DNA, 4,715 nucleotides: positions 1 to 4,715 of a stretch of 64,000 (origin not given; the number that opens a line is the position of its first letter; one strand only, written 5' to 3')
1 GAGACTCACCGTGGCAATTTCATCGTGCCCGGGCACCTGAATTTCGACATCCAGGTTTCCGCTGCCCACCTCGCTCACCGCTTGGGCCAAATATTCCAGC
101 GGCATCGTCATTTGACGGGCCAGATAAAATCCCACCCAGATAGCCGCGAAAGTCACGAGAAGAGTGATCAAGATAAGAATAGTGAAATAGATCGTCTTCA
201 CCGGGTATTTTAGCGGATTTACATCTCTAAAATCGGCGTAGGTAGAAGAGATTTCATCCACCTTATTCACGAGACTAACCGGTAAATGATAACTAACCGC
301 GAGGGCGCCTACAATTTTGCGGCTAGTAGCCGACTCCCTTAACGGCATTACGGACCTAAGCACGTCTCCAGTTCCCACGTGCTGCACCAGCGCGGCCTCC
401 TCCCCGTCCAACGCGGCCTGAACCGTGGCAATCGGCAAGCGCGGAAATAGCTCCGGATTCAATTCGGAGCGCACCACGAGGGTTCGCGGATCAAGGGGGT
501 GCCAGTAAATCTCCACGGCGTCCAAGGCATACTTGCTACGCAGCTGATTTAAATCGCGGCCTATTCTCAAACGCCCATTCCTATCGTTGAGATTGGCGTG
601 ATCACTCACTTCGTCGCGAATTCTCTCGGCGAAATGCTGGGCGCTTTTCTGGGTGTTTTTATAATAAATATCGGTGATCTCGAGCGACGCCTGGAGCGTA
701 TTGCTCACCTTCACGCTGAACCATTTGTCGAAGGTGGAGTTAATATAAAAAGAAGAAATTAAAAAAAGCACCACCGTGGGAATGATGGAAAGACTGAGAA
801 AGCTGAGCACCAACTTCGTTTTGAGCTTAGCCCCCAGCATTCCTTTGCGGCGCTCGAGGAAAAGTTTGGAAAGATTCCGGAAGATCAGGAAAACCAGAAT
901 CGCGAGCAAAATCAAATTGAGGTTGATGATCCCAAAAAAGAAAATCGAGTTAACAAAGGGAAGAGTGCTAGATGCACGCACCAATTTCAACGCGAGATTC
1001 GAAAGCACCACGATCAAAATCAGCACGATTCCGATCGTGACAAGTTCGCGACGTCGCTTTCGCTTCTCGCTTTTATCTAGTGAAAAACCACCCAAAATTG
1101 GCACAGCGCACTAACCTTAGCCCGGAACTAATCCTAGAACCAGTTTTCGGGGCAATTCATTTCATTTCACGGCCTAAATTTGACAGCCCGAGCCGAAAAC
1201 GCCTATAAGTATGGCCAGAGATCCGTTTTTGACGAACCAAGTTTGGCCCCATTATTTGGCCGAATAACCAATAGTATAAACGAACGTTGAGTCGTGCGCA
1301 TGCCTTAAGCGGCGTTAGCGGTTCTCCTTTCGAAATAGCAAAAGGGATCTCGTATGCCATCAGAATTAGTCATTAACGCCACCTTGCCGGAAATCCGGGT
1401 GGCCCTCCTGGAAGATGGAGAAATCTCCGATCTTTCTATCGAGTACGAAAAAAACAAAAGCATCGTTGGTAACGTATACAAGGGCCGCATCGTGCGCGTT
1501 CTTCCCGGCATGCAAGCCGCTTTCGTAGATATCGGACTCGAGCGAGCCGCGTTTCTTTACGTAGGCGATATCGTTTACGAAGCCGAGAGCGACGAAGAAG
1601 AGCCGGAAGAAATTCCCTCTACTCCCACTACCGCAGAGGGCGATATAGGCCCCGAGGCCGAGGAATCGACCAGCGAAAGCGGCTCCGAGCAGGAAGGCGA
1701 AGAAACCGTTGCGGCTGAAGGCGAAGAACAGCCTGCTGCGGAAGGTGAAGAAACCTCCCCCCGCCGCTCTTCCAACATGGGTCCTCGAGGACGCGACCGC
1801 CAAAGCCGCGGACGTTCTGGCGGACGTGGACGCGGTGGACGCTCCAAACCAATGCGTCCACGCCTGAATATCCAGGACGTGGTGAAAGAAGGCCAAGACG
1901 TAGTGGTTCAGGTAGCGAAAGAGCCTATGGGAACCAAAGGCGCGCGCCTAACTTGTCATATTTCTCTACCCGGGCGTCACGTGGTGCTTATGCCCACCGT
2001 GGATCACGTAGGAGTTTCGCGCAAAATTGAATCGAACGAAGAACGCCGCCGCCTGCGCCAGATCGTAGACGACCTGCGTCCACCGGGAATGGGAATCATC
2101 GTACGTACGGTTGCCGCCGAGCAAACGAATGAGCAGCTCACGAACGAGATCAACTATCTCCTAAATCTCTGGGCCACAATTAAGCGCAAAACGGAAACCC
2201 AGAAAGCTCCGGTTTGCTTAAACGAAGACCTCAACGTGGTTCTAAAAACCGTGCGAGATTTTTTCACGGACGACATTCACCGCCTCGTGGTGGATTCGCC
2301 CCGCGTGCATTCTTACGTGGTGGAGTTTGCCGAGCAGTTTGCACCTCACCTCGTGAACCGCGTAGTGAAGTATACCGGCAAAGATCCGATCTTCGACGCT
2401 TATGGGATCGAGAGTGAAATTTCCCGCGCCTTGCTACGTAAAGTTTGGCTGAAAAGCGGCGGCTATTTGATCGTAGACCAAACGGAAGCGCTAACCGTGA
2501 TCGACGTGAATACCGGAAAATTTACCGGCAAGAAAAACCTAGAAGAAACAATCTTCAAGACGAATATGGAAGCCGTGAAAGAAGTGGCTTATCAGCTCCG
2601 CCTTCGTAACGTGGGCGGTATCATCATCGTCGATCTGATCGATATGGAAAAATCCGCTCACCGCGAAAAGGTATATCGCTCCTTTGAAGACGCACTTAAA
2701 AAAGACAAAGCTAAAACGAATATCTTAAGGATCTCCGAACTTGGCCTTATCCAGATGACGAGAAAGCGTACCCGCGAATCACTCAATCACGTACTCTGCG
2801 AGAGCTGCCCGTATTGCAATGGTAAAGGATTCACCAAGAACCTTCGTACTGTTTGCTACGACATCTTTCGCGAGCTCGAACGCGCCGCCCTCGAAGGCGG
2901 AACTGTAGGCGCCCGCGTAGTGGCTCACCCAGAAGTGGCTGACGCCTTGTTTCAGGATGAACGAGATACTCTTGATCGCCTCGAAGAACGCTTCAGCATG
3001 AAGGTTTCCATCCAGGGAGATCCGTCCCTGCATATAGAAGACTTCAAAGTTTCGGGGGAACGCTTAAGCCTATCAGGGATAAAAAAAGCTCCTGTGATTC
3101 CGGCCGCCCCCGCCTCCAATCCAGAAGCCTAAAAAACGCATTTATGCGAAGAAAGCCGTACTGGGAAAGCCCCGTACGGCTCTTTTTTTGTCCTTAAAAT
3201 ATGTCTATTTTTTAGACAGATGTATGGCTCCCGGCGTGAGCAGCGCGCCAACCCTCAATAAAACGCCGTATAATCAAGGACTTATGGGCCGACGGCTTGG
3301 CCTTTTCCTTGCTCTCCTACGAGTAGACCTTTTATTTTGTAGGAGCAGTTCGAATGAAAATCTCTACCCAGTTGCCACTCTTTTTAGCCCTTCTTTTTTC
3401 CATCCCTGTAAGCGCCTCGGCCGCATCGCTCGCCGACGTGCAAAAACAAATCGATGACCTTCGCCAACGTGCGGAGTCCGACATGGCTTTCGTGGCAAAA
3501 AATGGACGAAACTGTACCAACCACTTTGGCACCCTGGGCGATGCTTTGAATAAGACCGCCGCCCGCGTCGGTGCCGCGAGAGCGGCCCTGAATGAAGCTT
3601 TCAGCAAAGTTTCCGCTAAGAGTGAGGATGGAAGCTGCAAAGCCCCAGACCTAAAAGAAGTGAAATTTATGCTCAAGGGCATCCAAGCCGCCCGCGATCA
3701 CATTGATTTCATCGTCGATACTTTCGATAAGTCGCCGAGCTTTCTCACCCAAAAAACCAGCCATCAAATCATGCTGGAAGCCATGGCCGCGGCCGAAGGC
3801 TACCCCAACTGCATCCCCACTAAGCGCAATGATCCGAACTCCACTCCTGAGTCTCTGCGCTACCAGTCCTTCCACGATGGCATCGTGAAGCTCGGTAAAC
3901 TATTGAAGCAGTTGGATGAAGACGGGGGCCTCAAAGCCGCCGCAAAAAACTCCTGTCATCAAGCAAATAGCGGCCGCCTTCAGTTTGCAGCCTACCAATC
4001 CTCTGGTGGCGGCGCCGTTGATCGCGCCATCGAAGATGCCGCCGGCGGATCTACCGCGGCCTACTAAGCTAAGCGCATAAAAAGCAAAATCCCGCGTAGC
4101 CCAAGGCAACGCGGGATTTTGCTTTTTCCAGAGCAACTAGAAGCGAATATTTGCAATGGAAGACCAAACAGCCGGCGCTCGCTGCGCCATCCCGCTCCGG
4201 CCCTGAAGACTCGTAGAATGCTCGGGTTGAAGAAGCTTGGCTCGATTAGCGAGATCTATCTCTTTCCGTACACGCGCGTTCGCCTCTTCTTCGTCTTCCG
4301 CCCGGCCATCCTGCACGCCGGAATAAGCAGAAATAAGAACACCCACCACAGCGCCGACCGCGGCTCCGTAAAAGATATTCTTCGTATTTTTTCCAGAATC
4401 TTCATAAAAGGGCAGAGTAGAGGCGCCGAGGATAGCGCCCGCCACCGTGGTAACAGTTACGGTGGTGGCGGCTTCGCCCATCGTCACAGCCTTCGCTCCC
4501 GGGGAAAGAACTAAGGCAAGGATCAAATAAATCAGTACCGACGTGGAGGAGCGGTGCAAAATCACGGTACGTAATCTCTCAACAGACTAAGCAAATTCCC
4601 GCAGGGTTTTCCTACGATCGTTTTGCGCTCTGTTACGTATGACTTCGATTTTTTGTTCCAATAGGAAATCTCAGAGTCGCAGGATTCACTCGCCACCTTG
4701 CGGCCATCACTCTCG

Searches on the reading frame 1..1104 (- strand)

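Call 8: search_protein_families(library=pfam, proteins=[window:1-1104:-], max_evalue=0.01)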
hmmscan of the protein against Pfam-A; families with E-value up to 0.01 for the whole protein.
window:1-1104:- (368 aa): 2 families
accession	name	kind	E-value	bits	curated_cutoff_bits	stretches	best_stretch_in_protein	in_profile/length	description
PF00672.30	HAMP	-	3e-07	31.1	25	1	328-365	2-39/53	HAMP domain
PF19312.4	NtrY_N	-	1.8e-06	28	23.2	1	26-158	10-140/291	NtrY N-terminal region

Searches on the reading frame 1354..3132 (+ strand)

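Call 8: search_protein_families(library=pfam, proteins=[window:1354-3132:+], max_evalue=0.01)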
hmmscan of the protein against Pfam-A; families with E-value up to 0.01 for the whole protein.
window:1354-3132:+ (592 aa): 2 families
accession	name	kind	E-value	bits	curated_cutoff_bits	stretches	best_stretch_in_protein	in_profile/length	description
PF10150.14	RNase_E_G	-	5.9e-109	364.1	25.5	1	204-473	1-270/270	Ribonuclease E/G family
PF20833.2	RNase_E_G_Thio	-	2.1e-13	50.7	26.8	1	485-566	2-83/86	RNase E/G, Thioredoxin-like domain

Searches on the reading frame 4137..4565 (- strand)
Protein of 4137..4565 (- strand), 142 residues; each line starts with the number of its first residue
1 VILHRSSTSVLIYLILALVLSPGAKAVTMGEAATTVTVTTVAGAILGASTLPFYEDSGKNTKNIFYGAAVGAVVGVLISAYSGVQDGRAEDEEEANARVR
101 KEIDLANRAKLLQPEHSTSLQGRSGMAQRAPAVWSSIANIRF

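Call 8: search_protein_families(library=pfam, proteins=[window:4137-4565:-], max_evalue=0.01)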
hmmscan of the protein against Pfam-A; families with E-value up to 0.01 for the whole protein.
window:4137-4565:- (142 aa): 3 families
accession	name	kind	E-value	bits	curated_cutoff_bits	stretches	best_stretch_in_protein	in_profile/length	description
PF13441.11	Gly-zipper_YMGG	-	7.8e-05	22.7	28.9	1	31-81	2-45/45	YMGG-like Gly-zipper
PF13346.12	ABC2_membrane_5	-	0.0043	17.1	25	1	9-82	92-165/205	ABC-2 family transporter protein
PF13488.11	Gly-zipper_Omp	-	0.0083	16.5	25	0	41-93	8-45/46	Glycine zipper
